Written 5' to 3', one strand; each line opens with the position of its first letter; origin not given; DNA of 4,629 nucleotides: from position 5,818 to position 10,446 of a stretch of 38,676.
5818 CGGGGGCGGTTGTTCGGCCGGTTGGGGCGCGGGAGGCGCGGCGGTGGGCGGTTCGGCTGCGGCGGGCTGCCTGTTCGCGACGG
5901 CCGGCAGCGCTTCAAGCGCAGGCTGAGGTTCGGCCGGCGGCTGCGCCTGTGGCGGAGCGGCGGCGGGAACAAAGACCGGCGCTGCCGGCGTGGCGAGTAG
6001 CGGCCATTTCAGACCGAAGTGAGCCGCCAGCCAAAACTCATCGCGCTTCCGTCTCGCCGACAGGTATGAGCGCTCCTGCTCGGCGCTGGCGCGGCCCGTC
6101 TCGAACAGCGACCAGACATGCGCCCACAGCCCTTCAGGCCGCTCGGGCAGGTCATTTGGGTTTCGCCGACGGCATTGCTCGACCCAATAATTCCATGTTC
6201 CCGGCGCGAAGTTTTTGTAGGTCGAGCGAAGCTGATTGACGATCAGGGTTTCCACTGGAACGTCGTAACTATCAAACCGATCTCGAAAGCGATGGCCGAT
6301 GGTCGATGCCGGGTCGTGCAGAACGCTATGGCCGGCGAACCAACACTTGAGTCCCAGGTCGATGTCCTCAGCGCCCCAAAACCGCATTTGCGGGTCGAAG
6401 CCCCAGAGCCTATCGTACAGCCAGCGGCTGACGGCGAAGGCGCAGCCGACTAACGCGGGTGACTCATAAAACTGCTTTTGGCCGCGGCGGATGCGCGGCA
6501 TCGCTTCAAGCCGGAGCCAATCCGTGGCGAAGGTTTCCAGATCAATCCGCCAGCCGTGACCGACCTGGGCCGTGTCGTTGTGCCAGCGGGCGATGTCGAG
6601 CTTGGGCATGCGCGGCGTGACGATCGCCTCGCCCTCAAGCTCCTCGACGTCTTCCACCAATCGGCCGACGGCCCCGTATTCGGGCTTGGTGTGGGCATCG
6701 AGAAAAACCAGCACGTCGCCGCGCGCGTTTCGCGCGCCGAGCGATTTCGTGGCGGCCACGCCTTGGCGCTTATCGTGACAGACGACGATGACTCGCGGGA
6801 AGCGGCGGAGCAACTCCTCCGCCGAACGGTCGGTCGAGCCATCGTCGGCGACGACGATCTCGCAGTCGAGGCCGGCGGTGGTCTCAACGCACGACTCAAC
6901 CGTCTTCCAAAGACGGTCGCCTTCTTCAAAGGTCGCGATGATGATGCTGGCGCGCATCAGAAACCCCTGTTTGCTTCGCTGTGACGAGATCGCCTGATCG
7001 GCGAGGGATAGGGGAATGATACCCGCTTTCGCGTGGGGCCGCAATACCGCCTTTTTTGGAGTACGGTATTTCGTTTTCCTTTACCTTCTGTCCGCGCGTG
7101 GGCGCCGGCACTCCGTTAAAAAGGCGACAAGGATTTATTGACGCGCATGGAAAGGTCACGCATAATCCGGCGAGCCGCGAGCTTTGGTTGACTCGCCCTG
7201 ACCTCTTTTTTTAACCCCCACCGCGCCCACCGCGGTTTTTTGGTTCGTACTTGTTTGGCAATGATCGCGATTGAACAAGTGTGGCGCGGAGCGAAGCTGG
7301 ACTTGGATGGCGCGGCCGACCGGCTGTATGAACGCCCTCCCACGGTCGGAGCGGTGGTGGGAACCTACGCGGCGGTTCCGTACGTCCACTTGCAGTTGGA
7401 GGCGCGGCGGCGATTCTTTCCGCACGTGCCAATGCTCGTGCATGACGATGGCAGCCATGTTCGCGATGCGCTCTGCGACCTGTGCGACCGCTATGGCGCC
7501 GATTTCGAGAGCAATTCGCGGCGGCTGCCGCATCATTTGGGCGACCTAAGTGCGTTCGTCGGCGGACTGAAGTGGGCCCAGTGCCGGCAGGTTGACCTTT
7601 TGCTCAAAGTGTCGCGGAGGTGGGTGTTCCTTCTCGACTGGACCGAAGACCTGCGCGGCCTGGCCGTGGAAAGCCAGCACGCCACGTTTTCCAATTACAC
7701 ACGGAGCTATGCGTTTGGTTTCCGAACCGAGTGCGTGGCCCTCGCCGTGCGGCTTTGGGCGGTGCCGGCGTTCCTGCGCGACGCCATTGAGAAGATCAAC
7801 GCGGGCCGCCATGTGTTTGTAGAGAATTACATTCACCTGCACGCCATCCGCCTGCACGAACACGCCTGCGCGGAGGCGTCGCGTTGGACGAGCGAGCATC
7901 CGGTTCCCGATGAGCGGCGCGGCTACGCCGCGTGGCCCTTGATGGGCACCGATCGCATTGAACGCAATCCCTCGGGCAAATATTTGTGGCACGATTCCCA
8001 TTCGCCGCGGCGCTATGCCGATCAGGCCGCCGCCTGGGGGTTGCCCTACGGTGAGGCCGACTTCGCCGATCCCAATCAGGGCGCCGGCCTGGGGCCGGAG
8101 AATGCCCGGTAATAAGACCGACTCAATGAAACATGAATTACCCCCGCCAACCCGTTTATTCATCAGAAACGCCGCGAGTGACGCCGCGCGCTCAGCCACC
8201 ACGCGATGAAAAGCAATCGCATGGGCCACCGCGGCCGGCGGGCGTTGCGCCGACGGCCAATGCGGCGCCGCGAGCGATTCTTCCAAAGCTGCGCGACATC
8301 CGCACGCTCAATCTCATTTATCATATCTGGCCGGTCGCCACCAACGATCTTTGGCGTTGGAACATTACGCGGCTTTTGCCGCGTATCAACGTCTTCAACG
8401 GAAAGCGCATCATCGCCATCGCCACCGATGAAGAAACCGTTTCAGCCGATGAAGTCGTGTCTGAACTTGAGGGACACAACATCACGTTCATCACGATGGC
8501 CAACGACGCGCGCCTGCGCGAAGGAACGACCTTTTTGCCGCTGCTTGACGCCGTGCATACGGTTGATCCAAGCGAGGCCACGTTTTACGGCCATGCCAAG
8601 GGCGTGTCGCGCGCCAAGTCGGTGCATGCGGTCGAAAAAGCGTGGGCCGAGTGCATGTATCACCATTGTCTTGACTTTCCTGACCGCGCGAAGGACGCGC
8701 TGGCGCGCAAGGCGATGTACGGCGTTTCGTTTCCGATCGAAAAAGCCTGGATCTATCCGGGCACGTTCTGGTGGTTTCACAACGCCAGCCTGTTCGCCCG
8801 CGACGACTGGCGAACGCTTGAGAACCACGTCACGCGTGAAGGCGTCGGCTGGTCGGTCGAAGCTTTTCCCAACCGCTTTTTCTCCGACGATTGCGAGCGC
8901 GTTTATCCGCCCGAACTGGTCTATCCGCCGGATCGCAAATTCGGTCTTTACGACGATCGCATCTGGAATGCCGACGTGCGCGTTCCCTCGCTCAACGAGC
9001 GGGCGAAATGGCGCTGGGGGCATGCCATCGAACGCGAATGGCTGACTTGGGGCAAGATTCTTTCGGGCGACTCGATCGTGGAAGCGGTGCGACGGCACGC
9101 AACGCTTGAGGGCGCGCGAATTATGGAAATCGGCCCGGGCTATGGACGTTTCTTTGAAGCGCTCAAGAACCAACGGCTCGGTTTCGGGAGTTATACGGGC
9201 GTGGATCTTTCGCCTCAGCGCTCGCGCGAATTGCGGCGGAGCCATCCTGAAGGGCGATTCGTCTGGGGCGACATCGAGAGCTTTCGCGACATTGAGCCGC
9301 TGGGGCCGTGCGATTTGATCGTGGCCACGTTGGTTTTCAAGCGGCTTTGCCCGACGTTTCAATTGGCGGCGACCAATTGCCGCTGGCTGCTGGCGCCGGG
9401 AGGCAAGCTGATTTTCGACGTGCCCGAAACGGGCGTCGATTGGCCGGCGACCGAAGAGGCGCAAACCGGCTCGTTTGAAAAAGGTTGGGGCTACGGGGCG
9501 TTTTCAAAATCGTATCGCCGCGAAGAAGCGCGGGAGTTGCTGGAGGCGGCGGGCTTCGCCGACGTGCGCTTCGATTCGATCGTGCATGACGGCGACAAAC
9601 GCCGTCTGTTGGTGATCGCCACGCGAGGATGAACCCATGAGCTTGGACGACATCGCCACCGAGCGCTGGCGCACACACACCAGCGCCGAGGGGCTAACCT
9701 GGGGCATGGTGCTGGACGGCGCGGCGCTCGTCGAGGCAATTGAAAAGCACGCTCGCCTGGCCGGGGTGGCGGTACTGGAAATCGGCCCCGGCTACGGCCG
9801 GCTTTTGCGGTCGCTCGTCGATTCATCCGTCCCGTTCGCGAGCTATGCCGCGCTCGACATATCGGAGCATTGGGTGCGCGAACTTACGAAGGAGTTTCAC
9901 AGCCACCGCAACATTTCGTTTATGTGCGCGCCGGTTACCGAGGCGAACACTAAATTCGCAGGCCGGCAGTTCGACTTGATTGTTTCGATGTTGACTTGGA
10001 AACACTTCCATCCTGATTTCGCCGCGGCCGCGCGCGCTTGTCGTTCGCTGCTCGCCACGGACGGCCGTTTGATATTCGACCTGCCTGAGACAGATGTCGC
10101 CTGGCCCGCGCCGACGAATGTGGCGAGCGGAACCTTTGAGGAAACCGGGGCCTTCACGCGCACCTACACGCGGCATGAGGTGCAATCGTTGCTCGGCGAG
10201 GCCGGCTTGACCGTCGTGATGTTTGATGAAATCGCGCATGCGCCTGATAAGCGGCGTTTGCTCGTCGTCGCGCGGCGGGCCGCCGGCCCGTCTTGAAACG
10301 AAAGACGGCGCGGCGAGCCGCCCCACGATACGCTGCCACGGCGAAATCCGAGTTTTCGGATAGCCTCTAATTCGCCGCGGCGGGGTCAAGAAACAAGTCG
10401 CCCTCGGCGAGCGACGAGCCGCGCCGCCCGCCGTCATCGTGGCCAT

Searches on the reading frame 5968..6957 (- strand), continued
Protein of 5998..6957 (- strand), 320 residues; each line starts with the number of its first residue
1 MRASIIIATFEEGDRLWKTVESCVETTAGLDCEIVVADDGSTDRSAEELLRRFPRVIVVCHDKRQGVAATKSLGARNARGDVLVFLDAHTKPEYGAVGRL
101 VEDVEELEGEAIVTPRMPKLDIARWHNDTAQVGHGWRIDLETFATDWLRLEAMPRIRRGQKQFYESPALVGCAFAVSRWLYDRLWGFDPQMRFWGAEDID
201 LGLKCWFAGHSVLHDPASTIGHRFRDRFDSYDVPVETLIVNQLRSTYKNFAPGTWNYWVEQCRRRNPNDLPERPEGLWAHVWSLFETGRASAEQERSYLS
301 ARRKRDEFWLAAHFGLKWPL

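Call 52: fold_search(model_id=the predicted structure, library=pdb)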
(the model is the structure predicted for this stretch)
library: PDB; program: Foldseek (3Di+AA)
matches with E <= 10: 1608; with E <= 0.001: 466
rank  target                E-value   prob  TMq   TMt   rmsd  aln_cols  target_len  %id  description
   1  6nqt_E                3.8e-21  1.00  0.72  0.50   4.6       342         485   23  GalNac-T2 soaked with UDP-sugar (released 2020-01-29)
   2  6e7i_A                1.6e-20  1.00  0.72  0.50   4.9       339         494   22  Human ppGalNAcT2 I253A/L310A Mutant with EA2 and UDP (released 2020-01-29)
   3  5ndf_E                3.0e-20  1.00  0.75  0.52   3.4       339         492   22  Small-molecule inhibition of ppGalNAc-Ts selectively reduces mucin-type O-glycosylation (released 2017-11-01)
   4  6nqt_F                3.2e-20  1.00  0.73  0.51   4.7       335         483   23  GalNac-T2 soaked with UDP-sugar (released 2020-01-29)
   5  6h0b_B                3.4e-20  1.00  0.72  0.47   4.3       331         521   24  Crystal structure of the human GalNAc-T4 in complex with UDP, manganese and the diglycopeptide 6. (released 2018-10-10)
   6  2d7i_A                4.1e-20  1.00  0.74  0.47   4.3       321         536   26  Crystal structure of pp-GalNAc-T10 with UDP, GalNAc and Mn2+ (released 2006-11-07)
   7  8ui1                  4.9e-20  1.00  0.73  0.48   4.5       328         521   20  X-ray crystal structure of Toxoplasma gondii GalNAc-T3 at pH 7.3 (released 2024-05-15)
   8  6s24_A                5.9e-20  1.00  0.75  0.47   3.7       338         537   22  Crystal structure of the TgGalNAc-T3 in complex with UDP, manganese and the peptide 3 (released 2019-12-25)
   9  8uje                  6.3e-20  1.00  0.76  0.49   4.3       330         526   20  X-ray crystal structure of Toxoplasma gondii GalNAc-T3 in complex with UDP-GalNAc, Mn2+, and Muc5AC-3,13 (released 2024-05-15)
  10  4d0t_B                7.1e-20  1.00  0.72  0.49   4.8       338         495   22  GalNAc-T2 crystal soaked with UDP-GalNAc, EA2 peptide and manganese (released 2014-05-28)
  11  6nqt_C                7.1e-20  1.00  0.71  0.50   4.8       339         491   23  GalNac-T2 soaked with UDP-sugar (released 2020-01-29)
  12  4d0t_F                8.0e-20  1.00  0.70  0.48   5.6       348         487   21  GalNAc-T2 crystal soaked with UDP-GalNAc, EA2 peptide and manganese (released 2014-05-28)
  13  8ujf_A                8.5e-20  1.00  0.73  0.48   4.3       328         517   20  X-ray crystal structure of Toxoplasma gondii GalNAc-T3 in complex with UDP-GalNAc, Mn2+, and Muc5AC-3,13 (released 2024-05-15)
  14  4d0z_F                9.0e-20  1.00  0.72  0.50   4.6       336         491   22  GalNAc-T2 crystal soaked with UDP-5SGalNAc, mEA2 and manganese (Higher resolution dataset) (released 2014-05-28)
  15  4d0t_A                1.0e-19  1.00  0.72  0.49   4.6       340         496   23  GalNAc-T2 crystal soaked with UDP-GalNAc, EA2 peptide and manganese (released 2014-05-28)
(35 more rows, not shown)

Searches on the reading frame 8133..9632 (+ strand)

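Call 15: search_protein_families(library=pfam, proteins=[window:8133-9632:+], max_evalue=0.001)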
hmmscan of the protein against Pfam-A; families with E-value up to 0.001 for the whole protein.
window:8133-9632:+ (499 aa): 4 families
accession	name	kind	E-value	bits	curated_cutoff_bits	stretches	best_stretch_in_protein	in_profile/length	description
PF13489.12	Methyltransf_23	-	6.8e-12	45.9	27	1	324-478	20-162/164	Methyltransferase domain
PF08242.18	Methyltransf_12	-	4.1e-10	40.7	30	1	331-426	1-98/98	Methyltransferase domain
PF08241.18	Methyltransf_11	-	1.3e-08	35.8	21.2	1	332-428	2-95/95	Methyltransferase domain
PF13649.12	Methyltransf_25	-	2.4e-07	31.8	27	1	330-424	1-97/97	Methyltransferase domain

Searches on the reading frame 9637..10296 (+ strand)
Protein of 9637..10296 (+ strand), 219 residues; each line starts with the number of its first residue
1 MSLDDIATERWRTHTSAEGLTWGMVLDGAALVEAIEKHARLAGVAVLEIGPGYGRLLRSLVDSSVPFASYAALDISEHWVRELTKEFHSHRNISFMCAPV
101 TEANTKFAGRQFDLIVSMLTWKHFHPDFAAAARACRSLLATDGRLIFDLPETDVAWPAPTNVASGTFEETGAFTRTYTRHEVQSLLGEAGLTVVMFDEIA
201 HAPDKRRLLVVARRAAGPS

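Call 15: search_protein_families(library=pfam, proteins=[window:9637-10296:+], max_evalue=0.001)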
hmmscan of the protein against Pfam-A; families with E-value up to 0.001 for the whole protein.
window:9637-10296:+ (219 aa): 6 families
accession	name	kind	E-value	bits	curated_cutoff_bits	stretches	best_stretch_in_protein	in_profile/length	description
PF13489.12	Methyltransf_23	-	6.7e-15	55.6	27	1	43-194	23-162/164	Methyltransferase domain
PF13649.12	Methyltransf_25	-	9.8e-13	49.1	27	1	46-143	1-97/97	Methyltransferase domain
PF08241.18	Methyltransf_11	-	2.4e-12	47.8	21.2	1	47-147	1-95/95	Methyltransferase domain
PF08242.18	Methyltransf_12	-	1.4e-11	45.4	30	1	47-145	1-98/98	Methyltransferase domain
PF13847.12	Methyltransf_31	-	1.8e-06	28.1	27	1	43-157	4-119/145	Methyltransferase domain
PF00398.26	RrnaAD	-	0.00085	18.9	24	0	42-105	30-90/263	Ribosomal RNA adenine dimethylase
